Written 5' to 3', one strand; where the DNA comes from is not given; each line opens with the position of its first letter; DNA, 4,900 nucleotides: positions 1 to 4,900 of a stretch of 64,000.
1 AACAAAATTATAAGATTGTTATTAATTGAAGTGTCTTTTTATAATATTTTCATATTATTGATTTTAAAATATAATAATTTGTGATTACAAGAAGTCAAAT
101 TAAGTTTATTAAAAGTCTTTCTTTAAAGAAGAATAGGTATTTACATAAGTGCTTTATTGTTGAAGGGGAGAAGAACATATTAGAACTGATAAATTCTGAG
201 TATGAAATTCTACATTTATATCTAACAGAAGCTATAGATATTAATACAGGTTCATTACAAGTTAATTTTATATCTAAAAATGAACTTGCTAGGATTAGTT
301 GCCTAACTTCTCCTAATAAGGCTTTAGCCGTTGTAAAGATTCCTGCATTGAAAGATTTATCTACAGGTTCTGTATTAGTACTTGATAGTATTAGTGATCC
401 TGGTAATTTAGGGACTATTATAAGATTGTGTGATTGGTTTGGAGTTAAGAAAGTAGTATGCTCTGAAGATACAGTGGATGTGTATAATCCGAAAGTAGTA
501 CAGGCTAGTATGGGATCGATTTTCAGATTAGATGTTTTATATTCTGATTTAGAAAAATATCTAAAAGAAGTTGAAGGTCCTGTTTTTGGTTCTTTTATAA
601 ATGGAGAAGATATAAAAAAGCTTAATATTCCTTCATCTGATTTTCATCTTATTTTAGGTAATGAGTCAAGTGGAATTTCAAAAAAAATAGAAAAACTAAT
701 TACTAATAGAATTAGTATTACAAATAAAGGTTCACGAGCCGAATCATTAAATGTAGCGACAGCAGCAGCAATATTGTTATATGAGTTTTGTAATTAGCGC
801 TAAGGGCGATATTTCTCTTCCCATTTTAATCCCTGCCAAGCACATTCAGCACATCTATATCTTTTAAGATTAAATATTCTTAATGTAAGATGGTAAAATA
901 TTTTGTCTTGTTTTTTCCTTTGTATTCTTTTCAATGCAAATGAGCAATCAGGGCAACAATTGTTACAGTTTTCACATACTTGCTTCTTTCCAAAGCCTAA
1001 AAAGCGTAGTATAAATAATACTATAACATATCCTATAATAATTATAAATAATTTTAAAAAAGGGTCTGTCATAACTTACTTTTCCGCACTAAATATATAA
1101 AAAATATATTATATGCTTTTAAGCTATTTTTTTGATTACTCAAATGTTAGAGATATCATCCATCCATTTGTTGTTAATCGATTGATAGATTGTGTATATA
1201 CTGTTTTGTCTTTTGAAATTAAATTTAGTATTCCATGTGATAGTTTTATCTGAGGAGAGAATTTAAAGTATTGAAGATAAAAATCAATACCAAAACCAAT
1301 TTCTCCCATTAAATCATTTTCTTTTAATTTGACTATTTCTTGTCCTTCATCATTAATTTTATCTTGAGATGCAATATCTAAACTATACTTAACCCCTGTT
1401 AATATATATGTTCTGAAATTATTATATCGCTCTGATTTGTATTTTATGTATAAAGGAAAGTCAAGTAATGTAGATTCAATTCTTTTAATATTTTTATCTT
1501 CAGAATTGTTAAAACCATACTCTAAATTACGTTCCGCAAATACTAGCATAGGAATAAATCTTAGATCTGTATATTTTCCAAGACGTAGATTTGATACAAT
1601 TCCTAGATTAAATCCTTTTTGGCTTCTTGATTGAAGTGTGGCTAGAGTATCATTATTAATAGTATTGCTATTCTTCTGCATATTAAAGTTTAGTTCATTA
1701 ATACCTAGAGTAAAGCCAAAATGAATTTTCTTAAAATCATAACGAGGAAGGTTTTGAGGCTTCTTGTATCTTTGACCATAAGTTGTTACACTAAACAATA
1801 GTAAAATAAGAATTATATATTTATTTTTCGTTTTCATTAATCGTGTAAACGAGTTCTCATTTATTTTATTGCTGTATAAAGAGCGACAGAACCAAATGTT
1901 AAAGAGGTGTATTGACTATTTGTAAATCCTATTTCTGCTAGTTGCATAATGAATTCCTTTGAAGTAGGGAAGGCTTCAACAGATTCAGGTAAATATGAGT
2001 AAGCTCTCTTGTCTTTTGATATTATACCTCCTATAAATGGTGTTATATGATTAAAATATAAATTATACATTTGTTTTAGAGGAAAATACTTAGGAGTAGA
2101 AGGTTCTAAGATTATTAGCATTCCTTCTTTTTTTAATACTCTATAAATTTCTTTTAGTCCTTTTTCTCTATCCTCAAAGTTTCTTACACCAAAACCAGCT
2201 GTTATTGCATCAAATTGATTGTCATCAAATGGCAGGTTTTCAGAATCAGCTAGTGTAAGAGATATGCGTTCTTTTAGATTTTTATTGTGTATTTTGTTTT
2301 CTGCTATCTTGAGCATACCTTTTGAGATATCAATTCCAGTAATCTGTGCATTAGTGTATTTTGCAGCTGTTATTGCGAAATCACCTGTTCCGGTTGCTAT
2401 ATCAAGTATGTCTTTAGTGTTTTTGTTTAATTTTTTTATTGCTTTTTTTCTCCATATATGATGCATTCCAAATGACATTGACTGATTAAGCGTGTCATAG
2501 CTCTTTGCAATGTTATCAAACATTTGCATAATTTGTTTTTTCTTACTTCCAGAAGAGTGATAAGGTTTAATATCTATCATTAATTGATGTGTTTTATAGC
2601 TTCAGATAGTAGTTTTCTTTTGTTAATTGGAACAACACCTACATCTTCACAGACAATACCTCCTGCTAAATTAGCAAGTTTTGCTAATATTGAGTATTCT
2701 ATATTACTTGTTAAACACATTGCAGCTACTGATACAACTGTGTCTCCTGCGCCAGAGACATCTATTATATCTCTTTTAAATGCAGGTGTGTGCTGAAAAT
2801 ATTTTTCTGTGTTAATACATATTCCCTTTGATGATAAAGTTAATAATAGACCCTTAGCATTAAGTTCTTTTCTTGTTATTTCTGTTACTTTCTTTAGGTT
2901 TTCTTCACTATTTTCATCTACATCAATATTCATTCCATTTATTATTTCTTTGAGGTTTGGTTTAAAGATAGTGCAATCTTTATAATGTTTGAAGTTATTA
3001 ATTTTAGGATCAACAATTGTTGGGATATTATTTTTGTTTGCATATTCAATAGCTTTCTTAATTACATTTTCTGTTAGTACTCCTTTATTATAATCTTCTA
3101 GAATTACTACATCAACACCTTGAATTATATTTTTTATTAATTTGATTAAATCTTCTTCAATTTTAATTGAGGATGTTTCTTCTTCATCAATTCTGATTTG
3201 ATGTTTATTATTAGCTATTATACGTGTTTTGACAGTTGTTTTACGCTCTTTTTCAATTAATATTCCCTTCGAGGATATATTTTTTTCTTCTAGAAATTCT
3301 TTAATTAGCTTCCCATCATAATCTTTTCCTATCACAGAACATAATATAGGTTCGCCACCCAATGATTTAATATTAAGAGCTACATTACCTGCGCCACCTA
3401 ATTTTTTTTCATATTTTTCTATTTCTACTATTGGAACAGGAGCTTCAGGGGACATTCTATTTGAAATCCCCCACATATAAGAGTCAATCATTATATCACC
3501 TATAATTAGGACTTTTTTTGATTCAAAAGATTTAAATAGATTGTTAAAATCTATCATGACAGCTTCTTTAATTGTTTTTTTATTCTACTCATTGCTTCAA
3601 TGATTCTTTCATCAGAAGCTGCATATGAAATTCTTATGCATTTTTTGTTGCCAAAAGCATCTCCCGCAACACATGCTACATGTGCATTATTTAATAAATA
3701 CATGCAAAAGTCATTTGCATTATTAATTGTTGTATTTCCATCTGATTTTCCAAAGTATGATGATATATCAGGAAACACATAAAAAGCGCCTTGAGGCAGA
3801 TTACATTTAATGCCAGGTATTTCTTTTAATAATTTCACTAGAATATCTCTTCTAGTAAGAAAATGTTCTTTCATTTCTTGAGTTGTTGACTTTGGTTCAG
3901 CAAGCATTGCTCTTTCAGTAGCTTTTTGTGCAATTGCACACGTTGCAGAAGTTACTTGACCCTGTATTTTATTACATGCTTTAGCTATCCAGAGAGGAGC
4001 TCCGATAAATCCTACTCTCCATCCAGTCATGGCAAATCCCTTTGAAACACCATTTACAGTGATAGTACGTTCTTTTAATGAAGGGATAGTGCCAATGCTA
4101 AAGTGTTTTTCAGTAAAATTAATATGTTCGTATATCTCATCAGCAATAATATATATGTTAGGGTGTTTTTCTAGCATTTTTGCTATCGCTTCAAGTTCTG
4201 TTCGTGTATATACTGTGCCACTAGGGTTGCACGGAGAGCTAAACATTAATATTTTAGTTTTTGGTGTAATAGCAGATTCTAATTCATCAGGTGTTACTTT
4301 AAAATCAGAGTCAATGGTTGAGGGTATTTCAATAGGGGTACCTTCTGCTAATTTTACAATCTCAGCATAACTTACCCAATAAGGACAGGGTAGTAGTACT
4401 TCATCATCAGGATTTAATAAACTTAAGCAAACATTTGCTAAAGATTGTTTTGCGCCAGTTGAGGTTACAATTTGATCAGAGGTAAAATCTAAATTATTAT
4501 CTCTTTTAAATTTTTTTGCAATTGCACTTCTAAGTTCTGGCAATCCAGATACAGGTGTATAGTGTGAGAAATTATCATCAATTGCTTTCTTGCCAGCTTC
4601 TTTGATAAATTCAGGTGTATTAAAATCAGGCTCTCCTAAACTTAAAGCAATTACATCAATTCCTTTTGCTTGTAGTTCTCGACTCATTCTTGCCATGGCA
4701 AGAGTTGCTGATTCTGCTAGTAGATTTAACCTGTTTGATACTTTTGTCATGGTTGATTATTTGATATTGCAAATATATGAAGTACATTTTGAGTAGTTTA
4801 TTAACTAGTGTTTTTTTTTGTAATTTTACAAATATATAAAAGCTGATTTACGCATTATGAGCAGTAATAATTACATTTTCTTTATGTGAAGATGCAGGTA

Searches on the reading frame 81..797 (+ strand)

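Call 45: search_protein_families(library=ncbifam, proteins=[window:81-797:+], max_evalue=0.00001)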
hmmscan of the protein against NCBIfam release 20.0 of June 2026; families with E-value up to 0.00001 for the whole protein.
window:81-797:+ (238 aa): 7 families
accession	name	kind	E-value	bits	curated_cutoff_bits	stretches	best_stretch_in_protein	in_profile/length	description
TIGR00186.1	rRNA_methyl_3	equivalog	2e-27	96.2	160.15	1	70-236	65-236/240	23S rRNA (guanosine(2251)-2'-O)-methyltransferase RlmB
NF000477.1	NshR_TsnR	equivalog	8.8e-14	51.6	425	1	60-235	75-259/266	NshR/TsnR family 23S rRNA methyltransferase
NF008117.0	PRK10864.1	equivalog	8.5e-13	48.2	267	1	95-236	195-338/344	tRNA/rRNA methyltransferase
NF008386.0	PRK11181.1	equivalog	1.2e-09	37.8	366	1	90-236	89-238/244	23S rRNA (guanosine(2251)-2'-O)-methyltransferase RlmB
NF000035.1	nosihep_NshR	exception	1.8e-07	30.9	500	1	94-235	114-259/274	NshR family nosiheptide/thiostrepton resistance 23S rRNA methyltransferase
NF008295.0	PRK11081.1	equivalog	7.9e-07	28.8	227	1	98-235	21-160/230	tRNA (guanosine(18)-2'-O)-methyltransferase TrmH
TIGR00185.1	tRNA_yibK_trmL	equivalog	1.2e-06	28.5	190.6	1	104-236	9-144/154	tRNA (uridine(34)/cytosine(34)/5-carboxymethylaminomethyluridine(34)-2'-O)-methyltransferase TrmL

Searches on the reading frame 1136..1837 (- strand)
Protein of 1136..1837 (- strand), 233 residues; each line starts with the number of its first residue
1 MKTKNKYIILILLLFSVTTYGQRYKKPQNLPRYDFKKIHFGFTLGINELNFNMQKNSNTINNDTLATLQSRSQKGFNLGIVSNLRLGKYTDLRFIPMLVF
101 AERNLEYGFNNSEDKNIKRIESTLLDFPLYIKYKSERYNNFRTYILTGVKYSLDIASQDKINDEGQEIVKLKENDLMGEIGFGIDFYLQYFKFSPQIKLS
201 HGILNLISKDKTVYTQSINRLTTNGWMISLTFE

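Call 45: search_protein_families(library=ncbifam, proteins=[window:1136-1837:-], max_evalue=0.00001)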
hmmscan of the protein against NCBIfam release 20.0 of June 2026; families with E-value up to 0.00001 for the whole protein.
window:1136-1837:- (233 aa): 1 family
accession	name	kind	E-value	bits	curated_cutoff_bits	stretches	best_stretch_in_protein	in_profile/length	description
NF052311.1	T9SS_PorT_SprT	equivalog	5.3e-68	228.9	125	1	6-233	3-239/239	type IX secretion/gliding motility protein PorT/SprT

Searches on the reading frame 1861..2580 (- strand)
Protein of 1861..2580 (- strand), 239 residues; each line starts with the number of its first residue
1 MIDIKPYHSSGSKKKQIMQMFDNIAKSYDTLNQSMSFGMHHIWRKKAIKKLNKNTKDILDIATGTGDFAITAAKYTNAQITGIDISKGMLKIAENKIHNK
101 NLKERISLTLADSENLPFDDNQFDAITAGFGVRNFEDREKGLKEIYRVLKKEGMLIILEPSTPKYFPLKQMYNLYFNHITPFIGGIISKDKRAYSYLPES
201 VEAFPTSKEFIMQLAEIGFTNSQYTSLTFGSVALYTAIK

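Call 45: search_protein_families(library=ncbifam, proteins=[window:1861-2580:-], max_evalue=0.00001)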
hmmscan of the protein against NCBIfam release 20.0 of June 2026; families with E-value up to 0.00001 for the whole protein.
window:1861-2580:- (239 aa): 43 families (the best 25 are shown)
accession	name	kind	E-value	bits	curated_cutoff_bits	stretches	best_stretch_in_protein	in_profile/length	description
TIGR01934.1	MenG_MenH_UbiE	subfamily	9.8e-82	273.6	158.35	1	17-239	1-223/223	ubiquinone/menaquinone biosynthesis methyltransferase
NF001244.0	PRK00216.1-5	equivalog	7.6e-80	267.6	216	1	12-239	5-235/236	bifunctional demethylmenaquinone methyltransferase/2-methoxy-6-polyprenyl-1,4-benzoquinol methylase UbiE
NF052510.1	methyltran_MpqE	exception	6.9e-65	218.7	335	1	13-239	4-234/234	methyl-plastoquinone biosynthesis methyltransferase MpqE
NF001242.0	PRK00216.1-3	equivalog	6.3e-62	209.3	351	1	11-238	24-256/258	bifunctional demethylmenaquinone methyltransferase/2-methoxy-6-polyprenyl-1,4-benzoquinol methylase UbiE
NF001243.0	PRK00216.1-4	equivalog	5e-59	199.5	235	1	12-238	4-232/237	demethylmenaquinone methyltransferase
TIGR02752.1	MenG_heptapren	equivalog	3.4e-56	190.4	419.85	1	12-238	2-230/231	demethylmenaquinone methyltransferase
NF001240.0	PRK00216.1-1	equivalog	5.9e-55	186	378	1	12-239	20-250/251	bifunctional demethylmenaquinone methyltransferase/2-methoxy-6-polyprenyl-1,4-benzoquinol methylase UbiE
NF001241.0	PRK00216.1-2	equivalog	1.6e-53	181.8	327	1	13-239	9-229/231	demethylmenaquinone methyltransferase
NF043040.1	corrin_prot_MT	hypoth_equivalog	5.4e-27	94.6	180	1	18-174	5-164/216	corrinoid protein-associated methyltransferase CpaM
NF004452.0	PRK05785.1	equivalog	1.1e-24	87.2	207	1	10-237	4-222/228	hypothetical protein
NF045882.1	PLipidMtase_Leg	equivalog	1.2e-19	70.9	390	1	17-184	6-169/207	phospholipid N-methyltransferase PmtA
TIGR02072.1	BioC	equivalog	1.8e-16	60.7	184.95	1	47-226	31-207/244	malonyl-ACP O-methyltransferase BioC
NF047649.1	MTase_UXPK_star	exception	3e-15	56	460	1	56-158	79-182/283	methyltransferase/UXPK-star double selenoprotein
NF040539.1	AST_met_ArsM_2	exception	4.7e-15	56.2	240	1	48-157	48-163/262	putative arsinothricin biosynthesis methyltransferase ArsM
NF041537.1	ArsM_AhpD_UU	exception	1.3e-14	53.7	510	1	55-158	77-181/345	arsenite methyltransferase/AhpD domain selenoprotein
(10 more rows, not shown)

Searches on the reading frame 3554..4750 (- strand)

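Call 62: search_protein_families(library=ncbifam, proteins=[window:3554-4750:-], max_evalue=1e-8)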
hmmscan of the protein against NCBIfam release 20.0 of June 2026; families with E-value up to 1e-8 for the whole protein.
window:3554-4750:- (398 aa): 63 families (the best 25 are shown)
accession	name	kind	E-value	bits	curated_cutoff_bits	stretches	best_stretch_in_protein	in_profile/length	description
NF004769.0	PRK06107.1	equivalog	1.4e-118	396.2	617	1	4-397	6-401/402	aspartate transaminase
NF041091.1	asp_aminotase_Arch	equivalog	8.3e-113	377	550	1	6-394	2-375/376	aspartate aminotransferase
NF005817.0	PRK07683.1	equivalog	4.1e-93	312.1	575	1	18-396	15-383/387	aminotransferase A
NF005816.0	PRK07682.1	equivalog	3.3e-89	299.2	620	1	25-396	23-385/390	aminotransferase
NF005588.0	PRK07309.1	equivalog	7.8e-88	295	576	1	12-396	11-388/391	pyridoxal phosphate-dependent aminotransferase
NF006229.0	PRK08361.1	equivalog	2.9e-85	286.6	624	1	24-397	26-391/391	aspartate aminotransferase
NF041364.1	GntC_guanitoxin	equivalog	4.7e-84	282.3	415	1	34-392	1-355/356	guanitoxin biosynthesis PLP-dependent (S)-gamma-hydroxy-L-arginine cyclodehydratase GntC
NF004975.0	PRK06348.1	equivalog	7e-77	259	549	1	24-392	22-381/384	pyridoxal phosphate-dependent aminotransferase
NF006514.0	PRK08960.1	equivalog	1e-73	248.4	554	1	3-396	4-387/388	pyridoxal phosphate-dependent aminotransferase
NF005601.0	PRK07337.1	equivalog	2e-73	247.7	496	1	2-395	6-393/394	pyridoxal phosphate-dependent aminotransferase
NF004770.0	PRK06108.1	subfamily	5.9e-73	245.9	422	1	7-396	16-394/396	pyridoxal phosphate-dependent aminotransferase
NF006230.0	PRK08363.1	equivalog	3.2e-72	243.5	534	1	1-396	1-394/398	alanine aminotransferase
NF005855.0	PRK07777.1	equivalog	4e-69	233.8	553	1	10-393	9-387/391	pyridoxal phosphate-dependent aminotransferase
NF005744.0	PRK07568.1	subfamily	1.7e-68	231.2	389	1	3-396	2-392/398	pyridoxal phosphate-dependent aminotransferase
NF006488.0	PRK08912.1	equivalog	1.3e-66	225.2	498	1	11-395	8-385/387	aminotransferase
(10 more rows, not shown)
